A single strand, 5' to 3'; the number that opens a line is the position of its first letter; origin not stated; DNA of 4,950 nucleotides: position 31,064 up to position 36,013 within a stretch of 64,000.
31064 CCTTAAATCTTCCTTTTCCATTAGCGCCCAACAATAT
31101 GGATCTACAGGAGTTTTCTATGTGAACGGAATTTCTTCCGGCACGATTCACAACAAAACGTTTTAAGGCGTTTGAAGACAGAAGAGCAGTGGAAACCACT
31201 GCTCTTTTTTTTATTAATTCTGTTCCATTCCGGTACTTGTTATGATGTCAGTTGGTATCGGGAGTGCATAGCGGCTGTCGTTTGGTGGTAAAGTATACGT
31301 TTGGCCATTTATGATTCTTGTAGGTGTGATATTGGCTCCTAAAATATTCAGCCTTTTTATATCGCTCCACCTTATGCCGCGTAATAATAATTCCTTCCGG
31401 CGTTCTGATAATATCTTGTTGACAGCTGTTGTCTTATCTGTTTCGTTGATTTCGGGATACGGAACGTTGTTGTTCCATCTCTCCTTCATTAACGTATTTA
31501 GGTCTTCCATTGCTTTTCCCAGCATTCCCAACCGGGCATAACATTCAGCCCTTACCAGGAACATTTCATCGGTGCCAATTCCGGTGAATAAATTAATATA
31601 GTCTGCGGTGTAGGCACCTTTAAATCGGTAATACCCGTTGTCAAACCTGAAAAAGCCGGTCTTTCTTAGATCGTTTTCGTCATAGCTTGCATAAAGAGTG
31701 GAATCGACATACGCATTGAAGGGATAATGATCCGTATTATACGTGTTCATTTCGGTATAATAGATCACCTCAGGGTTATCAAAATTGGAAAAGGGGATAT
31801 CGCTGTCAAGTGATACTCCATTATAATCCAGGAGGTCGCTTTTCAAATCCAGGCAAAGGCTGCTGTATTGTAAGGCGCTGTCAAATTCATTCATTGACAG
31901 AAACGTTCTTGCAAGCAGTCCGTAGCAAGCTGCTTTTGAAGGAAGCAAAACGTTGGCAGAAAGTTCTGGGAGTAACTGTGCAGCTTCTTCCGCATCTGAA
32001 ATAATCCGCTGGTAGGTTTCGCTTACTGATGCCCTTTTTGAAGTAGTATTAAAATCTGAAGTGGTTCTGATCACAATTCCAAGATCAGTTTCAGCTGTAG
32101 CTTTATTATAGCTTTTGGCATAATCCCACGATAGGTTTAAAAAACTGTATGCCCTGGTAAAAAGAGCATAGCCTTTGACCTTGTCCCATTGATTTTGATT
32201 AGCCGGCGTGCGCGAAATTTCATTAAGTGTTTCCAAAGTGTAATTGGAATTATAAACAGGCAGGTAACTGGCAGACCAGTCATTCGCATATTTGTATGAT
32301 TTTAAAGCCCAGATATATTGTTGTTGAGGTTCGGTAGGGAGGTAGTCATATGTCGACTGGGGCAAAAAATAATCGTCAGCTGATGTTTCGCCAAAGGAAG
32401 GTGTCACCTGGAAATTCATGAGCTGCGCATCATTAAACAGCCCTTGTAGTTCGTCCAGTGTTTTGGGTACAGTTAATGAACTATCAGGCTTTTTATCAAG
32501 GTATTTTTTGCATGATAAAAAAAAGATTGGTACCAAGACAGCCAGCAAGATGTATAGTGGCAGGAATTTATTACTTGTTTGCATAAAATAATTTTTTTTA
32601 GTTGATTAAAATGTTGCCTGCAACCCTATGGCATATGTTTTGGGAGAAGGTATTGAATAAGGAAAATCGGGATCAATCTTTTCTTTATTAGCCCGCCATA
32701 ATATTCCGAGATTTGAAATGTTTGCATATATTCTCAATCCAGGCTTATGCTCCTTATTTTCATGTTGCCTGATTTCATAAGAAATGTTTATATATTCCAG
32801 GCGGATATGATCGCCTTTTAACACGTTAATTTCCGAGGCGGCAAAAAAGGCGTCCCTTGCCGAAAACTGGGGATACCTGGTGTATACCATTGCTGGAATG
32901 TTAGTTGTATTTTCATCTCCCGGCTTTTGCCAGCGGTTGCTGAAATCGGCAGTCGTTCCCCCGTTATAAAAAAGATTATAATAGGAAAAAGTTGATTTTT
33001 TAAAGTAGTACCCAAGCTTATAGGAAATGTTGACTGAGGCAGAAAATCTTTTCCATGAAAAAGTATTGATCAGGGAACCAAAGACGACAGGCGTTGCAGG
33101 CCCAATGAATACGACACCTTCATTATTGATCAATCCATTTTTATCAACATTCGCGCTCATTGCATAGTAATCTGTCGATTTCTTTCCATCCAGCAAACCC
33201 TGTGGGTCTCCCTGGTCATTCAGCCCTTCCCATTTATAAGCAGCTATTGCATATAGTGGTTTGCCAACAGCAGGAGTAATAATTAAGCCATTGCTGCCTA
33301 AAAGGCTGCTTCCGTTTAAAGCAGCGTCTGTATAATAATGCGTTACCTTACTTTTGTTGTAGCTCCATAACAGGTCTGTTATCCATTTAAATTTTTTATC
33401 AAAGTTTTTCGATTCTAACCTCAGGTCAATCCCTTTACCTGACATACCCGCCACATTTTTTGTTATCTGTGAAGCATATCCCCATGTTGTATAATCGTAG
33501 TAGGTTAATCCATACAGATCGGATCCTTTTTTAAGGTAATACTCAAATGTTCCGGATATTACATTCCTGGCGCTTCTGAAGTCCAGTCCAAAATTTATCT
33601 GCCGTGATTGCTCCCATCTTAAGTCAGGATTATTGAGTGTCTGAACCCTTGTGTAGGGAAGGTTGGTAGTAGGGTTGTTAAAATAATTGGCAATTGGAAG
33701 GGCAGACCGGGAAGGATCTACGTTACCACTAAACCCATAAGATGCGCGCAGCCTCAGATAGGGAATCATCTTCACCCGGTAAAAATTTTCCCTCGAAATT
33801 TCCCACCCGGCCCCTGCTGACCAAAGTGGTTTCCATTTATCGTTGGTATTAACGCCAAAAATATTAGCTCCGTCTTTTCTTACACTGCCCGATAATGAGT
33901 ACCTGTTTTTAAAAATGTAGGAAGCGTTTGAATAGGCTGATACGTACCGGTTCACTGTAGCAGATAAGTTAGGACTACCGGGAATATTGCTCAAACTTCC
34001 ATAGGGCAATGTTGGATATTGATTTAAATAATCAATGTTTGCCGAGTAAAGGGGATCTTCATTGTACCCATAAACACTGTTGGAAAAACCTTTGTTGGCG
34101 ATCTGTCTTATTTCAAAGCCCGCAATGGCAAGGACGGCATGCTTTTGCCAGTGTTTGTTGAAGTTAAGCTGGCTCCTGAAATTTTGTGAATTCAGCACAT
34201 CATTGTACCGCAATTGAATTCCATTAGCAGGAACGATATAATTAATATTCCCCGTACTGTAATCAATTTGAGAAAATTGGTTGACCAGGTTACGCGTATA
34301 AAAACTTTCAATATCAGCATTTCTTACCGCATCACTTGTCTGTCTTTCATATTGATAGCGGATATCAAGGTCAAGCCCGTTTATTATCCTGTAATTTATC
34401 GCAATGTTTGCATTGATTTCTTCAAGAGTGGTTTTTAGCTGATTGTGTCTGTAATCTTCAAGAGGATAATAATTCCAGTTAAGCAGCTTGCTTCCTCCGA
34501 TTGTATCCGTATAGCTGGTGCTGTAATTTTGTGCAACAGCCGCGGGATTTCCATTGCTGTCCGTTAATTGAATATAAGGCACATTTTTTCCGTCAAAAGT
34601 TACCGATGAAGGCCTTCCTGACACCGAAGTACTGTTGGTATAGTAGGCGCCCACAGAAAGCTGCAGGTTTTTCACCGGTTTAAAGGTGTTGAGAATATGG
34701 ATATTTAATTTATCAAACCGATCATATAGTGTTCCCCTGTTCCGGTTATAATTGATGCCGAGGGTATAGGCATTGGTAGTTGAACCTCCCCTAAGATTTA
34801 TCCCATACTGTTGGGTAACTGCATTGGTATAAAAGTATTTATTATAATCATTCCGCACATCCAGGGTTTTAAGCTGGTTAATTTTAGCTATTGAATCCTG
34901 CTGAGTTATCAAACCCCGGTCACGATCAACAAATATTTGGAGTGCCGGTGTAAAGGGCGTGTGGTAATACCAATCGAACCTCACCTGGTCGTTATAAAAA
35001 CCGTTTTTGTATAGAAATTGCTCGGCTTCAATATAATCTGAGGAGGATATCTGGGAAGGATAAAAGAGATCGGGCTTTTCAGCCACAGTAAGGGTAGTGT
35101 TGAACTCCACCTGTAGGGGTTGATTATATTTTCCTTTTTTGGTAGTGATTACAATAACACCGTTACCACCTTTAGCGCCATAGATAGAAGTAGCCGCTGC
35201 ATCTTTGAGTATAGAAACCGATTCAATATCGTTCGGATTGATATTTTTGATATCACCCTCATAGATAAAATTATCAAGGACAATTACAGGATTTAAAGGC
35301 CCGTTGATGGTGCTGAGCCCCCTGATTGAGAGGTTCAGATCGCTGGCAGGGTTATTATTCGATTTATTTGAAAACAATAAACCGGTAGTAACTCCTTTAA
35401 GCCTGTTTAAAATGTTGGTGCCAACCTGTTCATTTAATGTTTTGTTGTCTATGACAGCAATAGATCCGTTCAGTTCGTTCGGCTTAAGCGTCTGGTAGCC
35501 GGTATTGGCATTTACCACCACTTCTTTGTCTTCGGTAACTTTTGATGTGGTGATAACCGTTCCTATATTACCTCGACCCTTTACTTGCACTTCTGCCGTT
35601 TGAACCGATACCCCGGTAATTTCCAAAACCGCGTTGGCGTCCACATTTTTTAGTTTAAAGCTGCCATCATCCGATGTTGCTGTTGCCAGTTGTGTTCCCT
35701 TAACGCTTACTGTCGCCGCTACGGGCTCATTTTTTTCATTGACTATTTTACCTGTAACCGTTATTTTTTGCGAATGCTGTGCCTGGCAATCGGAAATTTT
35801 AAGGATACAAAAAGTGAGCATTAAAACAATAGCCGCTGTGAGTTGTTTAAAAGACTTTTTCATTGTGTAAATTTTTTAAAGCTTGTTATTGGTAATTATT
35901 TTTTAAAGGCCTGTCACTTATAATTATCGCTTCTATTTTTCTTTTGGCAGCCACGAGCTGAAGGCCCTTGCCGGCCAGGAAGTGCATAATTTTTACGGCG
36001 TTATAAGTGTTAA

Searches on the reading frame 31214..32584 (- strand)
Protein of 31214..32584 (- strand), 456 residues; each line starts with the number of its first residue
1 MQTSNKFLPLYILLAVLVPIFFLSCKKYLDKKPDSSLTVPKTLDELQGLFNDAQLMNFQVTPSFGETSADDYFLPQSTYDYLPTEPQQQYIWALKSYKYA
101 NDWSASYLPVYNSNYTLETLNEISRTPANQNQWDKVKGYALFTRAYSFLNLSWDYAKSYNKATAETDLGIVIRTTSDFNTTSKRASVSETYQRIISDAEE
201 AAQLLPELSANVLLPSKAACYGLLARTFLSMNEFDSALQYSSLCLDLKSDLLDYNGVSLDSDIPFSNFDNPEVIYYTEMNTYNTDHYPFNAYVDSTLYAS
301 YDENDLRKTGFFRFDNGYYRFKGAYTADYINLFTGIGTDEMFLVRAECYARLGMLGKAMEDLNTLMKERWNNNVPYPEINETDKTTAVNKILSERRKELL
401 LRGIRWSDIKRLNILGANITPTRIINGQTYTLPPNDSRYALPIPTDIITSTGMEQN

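Call 28: search_protein_families(library=pfam, proteins=[window:31214-32584:-], max_evalue=0.001)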
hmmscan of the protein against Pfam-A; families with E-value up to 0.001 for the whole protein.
window:31214-32584:- (456 aa): 2 families
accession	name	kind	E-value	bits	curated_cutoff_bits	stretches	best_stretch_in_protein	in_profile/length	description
PF14322.12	SusD-like_3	-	2.9e-32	112.9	27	1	27-229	1-191/191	Starch-binding associating with outer membrane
PF07980.17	SusD_RagB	-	4.8e-08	33.4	23.1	1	340-448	163-285/297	SusD family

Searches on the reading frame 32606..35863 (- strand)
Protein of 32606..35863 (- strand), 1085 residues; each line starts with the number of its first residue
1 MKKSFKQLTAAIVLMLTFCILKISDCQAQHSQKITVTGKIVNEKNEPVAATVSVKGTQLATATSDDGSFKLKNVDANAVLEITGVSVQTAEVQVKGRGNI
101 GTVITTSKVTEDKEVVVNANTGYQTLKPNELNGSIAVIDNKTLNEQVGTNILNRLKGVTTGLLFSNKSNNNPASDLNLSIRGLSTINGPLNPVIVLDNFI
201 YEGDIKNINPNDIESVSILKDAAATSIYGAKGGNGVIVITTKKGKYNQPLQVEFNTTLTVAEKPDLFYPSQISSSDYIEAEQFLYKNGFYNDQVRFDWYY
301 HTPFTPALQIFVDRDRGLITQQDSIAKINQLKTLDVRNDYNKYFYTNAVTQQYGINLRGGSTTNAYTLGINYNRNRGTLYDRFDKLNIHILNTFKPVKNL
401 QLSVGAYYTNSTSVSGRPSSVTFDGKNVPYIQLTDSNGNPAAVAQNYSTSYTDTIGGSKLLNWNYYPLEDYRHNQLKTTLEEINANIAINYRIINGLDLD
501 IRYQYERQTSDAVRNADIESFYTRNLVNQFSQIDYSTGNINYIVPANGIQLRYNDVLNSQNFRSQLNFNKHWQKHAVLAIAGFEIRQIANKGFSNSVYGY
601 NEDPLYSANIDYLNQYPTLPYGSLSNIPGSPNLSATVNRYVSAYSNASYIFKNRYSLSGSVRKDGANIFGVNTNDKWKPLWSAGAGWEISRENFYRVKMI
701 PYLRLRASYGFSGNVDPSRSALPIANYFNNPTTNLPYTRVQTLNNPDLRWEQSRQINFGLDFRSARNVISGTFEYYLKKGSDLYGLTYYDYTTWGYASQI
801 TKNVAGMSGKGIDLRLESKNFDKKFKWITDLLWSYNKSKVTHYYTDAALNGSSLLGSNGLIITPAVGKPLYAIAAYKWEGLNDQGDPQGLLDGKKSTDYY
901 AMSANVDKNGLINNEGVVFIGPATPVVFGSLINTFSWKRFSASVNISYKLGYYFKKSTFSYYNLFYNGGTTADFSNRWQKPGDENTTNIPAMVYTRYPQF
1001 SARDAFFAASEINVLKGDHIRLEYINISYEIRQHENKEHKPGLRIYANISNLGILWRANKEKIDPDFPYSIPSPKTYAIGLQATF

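Call 28: search_protein_families(library=pfam, proteins=[window:32606-35863:-], max_evalue=0.001)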
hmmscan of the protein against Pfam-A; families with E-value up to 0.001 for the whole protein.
window:32606-35863:- (1085 aa): 2 families
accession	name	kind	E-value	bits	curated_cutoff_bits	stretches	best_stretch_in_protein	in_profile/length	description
PF07715.20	Plug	-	1.1e-12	48.9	23.9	1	129-236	3-107/107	TonB-dependent Receptor Plug Domain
PF13715.12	CarbopepD_reg_2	-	2.9e-08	34.1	32.2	1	36-117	1-88/88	CarboxypepD_reg-like domain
